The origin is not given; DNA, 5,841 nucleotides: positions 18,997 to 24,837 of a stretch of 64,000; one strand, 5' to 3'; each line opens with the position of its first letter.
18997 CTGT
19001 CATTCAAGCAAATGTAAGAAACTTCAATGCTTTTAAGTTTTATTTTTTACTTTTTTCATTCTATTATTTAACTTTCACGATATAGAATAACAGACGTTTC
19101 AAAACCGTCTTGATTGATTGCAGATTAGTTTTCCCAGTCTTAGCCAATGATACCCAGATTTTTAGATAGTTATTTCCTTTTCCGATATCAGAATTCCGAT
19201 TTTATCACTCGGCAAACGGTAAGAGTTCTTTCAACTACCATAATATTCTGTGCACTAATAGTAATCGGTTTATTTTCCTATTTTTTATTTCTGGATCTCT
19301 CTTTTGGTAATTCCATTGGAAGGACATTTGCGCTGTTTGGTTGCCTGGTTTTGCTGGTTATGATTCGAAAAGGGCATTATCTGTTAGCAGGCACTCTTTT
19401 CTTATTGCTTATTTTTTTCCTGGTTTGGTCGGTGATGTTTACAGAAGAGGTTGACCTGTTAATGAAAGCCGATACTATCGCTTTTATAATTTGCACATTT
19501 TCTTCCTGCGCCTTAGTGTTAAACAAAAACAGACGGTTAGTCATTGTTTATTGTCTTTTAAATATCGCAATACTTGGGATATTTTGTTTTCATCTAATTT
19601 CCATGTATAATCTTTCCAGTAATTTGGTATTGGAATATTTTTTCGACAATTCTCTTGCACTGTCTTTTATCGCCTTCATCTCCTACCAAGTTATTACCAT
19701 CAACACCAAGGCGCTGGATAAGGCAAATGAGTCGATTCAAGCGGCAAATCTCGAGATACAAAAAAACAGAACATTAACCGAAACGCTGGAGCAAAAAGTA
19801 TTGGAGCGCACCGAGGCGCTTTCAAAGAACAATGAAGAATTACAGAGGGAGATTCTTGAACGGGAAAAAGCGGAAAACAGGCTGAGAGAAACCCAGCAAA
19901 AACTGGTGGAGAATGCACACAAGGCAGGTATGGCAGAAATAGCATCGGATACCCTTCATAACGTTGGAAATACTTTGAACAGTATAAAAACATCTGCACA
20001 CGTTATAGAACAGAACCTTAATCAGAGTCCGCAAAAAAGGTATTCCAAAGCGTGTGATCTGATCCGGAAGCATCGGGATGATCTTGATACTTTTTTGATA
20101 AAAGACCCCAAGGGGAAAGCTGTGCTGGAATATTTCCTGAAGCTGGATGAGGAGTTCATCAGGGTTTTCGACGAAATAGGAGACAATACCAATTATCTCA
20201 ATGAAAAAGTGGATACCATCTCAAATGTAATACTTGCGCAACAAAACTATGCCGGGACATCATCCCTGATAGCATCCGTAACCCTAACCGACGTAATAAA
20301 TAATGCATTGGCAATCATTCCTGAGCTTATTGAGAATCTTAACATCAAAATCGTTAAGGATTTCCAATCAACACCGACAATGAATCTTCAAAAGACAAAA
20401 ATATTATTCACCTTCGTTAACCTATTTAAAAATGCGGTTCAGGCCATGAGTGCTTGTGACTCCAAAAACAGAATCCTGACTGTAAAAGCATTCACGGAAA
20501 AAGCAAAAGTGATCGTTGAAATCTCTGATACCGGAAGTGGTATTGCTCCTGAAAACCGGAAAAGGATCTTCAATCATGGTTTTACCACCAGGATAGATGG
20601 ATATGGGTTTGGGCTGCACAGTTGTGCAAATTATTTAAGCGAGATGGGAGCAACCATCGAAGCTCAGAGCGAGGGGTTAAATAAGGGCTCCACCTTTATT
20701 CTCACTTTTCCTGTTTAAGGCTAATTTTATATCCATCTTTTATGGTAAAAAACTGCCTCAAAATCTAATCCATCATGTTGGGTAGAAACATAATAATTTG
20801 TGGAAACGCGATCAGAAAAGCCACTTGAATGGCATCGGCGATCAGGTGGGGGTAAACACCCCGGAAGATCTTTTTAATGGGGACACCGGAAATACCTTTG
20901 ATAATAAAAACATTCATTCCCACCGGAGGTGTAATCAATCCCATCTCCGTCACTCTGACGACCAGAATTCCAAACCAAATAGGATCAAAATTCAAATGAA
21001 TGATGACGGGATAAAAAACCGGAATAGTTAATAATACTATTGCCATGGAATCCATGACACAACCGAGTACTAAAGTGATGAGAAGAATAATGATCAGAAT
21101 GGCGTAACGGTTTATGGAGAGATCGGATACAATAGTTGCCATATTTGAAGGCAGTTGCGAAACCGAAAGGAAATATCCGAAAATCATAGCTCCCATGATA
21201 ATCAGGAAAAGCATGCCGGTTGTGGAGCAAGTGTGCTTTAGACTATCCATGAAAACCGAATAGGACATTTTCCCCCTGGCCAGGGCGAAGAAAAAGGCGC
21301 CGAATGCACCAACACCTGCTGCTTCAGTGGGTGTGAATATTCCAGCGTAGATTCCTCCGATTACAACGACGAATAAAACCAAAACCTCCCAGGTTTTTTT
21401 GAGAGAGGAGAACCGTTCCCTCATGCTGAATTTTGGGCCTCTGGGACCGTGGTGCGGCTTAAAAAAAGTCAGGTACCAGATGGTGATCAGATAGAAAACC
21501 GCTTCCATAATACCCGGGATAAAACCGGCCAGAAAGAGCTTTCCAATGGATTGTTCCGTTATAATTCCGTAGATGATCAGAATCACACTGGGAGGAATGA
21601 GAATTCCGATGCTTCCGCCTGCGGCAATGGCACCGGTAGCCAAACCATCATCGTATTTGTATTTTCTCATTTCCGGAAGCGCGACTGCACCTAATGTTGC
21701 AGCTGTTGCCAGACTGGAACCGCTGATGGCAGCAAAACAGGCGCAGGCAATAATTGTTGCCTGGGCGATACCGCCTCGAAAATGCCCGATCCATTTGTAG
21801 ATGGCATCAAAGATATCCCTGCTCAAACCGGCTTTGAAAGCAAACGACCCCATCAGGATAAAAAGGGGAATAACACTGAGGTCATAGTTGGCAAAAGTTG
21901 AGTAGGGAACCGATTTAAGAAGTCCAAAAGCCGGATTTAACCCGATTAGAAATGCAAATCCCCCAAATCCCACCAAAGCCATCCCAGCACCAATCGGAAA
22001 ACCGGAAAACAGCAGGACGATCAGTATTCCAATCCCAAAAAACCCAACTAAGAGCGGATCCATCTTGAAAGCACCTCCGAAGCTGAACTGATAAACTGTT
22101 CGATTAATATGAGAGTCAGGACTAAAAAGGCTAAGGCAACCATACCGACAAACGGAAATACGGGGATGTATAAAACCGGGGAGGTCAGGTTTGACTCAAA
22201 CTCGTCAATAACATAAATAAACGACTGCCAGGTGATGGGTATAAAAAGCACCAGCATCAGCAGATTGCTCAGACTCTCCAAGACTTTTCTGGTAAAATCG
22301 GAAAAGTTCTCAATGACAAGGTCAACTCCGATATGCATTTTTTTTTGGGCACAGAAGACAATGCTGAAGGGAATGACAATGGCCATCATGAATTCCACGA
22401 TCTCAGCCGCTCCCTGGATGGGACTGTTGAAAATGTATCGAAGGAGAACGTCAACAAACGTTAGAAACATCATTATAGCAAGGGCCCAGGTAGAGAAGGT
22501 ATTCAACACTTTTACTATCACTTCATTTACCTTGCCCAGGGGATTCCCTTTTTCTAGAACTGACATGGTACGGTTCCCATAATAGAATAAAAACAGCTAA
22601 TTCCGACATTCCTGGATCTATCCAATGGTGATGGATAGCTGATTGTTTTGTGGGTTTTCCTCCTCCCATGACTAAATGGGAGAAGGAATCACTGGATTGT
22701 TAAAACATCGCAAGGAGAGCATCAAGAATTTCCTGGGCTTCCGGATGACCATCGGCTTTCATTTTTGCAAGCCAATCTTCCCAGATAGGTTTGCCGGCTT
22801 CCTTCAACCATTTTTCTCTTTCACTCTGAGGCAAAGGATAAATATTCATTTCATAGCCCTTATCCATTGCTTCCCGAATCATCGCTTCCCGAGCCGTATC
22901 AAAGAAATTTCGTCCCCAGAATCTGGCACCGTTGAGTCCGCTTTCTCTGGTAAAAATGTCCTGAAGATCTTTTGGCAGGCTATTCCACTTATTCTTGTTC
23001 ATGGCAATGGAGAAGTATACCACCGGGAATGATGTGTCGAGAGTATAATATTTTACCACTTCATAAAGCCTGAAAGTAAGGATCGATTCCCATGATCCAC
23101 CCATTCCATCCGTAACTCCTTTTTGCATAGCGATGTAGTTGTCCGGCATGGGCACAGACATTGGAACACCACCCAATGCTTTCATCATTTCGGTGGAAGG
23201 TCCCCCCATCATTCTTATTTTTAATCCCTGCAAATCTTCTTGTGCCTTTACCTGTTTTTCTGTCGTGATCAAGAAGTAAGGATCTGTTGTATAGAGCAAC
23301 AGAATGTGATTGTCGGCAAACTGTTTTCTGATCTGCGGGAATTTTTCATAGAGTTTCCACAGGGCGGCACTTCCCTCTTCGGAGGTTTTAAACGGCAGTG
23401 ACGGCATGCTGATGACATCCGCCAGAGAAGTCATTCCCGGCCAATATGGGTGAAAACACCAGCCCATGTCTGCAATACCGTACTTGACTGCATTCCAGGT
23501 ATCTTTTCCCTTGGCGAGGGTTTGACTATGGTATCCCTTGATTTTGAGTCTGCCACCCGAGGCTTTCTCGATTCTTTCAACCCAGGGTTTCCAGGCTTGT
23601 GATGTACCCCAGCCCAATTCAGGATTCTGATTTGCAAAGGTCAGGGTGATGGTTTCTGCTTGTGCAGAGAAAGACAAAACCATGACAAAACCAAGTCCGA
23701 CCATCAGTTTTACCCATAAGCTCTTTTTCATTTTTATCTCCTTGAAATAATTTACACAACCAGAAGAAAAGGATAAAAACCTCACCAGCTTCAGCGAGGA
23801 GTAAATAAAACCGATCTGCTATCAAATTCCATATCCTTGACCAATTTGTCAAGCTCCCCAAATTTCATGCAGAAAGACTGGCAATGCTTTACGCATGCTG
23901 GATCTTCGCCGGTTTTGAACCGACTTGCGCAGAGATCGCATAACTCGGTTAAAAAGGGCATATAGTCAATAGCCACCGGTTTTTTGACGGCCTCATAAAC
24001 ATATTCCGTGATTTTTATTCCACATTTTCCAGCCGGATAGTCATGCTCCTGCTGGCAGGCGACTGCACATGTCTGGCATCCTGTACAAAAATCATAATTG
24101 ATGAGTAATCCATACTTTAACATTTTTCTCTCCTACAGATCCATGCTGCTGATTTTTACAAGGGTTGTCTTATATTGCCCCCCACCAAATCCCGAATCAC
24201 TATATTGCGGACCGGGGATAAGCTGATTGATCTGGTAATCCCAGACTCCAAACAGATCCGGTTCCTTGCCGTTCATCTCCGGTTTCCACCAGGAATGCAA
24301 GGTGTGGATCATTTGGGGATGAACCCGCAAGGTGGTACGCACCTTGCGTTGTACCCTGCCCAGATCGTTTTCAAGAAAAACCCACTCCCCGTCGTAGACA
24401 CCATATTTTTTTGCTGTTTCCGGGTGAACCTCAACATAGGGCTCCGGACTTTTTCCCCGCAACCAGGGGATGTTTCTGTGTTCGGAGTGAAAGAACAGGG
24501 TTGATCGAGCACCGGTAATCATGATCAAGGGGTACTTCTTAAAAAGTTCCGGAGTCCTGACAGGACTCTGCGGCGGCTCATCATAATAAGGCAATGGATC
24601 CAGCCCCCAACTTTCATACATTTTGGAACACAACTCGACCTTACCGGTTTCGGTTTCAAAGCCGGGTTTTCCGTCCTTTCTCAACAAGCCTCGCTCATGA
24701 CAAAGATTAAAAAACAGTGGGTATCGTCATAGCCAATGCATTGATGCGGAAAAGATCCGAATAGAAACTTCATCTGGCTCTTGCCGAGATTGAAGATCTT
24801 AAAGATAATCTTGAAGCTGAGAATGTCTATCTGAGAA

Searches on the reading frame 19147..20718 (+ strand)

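Call 12: search_protein_families(library=pfam, proteins=[window:19147-20718:+], max_evalue=0.00001)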
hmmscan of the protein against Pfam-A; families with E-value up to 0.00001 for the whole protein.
window:19147-20718:+ (523 aa): 2 families
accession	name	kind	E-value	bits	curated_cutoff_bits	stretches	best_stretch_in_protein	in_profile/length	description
PF02518.31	HATPase_c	-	1.1e-16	61.7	26.4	1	423-522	10-108/111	Histidine kinase-, DNA gyrase B-, and HSP90-like ATPase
PF14501.12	HATPase_c_5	-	1.6e-06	28.4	22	1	416-509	3-91/102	GHKL domain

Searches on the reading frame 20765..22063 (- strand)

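Call 12: search_protein_families(library=pfam, proteins=[window:20765-22063:-], max_evalue=0.00001)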
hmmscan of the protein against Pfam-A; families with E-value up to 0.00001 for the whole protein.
window:20765-22063:- (432 aa): 1 family
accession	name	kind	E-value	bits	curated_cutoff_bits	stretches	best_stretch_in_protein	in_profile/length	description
PF06808.19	DctM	-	7.7e-100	335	23.8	1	11-423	1-413/413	Tripartite ATP-independent periplasmic transporter, DctM component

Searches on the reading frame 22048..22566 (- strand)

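Call 12: search_protein_families(library=pfam, proteins=[window:22048-22566:-], max_evalue=0.00001)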
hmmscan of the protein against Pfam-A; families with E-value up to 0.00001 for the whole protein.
window:22048-22566:- (172 aa): 1 family
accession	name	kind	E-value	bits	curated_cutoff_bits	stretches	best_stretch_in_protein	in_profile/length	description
PF04290.18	DctQ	-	7.5e-25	87.8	28.3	1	32-161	1-129/132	Tripartite ATP-independent periplasmic transporters, DctQ component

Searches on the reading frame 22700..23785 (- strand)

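Call 12: search_protein_families(library=pfam, proteins=[window:22700-23785:-], max_evalue=0.00001)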
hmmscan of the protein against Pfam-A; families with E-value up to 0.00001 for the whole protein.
window:22700-23785:- (361 aa): 1 family
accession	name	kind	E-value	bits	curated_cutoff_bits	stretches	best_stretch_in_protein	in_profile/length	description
PF03480.18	DctP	-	1.3e-38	133.4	23.4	1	63-338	13-282/286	Bacterial extracellular solute-binding protein, family 7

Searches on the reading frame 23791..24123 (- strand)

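Call 4: search_protein_families(library=pfam, proteins=[window:23791-24123:-])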
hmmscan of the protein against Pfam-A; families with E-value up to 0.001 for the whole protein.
window:23791-24123:- (110 aa): 3 families
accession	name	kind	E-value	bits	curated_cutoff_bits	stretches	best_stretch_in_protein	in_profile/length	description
PF12797.12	Fer4_2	-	3.4e-05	24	24.5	1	6-23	3-20/22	4Fe-4S binding domain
PF00037.32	Fer4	-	0.00028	21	21.1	1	8-24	3-19/24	4Fe-4S binding domain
PF13247.11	Fer4_11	-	0.00057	20.5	26.2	0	59-90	68-99/100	4Fe-4S dicluster domain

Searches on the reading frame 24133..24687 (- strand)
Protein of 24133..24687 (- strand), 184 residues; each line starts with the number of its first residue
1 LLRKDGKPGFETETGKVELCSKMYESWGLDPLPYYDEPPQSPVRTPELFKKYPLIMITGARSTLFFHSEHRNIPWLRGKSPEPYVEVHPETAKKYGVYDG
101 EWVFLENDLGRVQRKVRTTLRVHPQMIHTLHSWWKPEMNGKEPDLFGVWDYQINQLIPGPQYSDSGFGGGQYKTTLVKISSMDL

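Call 4: search_protein_families(library=pfam, proteins=[window:24133-24687:-])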
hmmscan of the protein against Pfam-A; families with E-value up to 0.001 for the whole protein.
window:24133-24687:- (184 aa): 1 family
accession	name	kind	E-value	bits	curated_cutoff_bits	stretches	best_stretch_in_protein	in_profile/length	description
PF01568.27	Molydop_binding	-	6.6e-19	68.4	26.8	1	55-157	2-93/110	Molydopterin dinucleotide binding domain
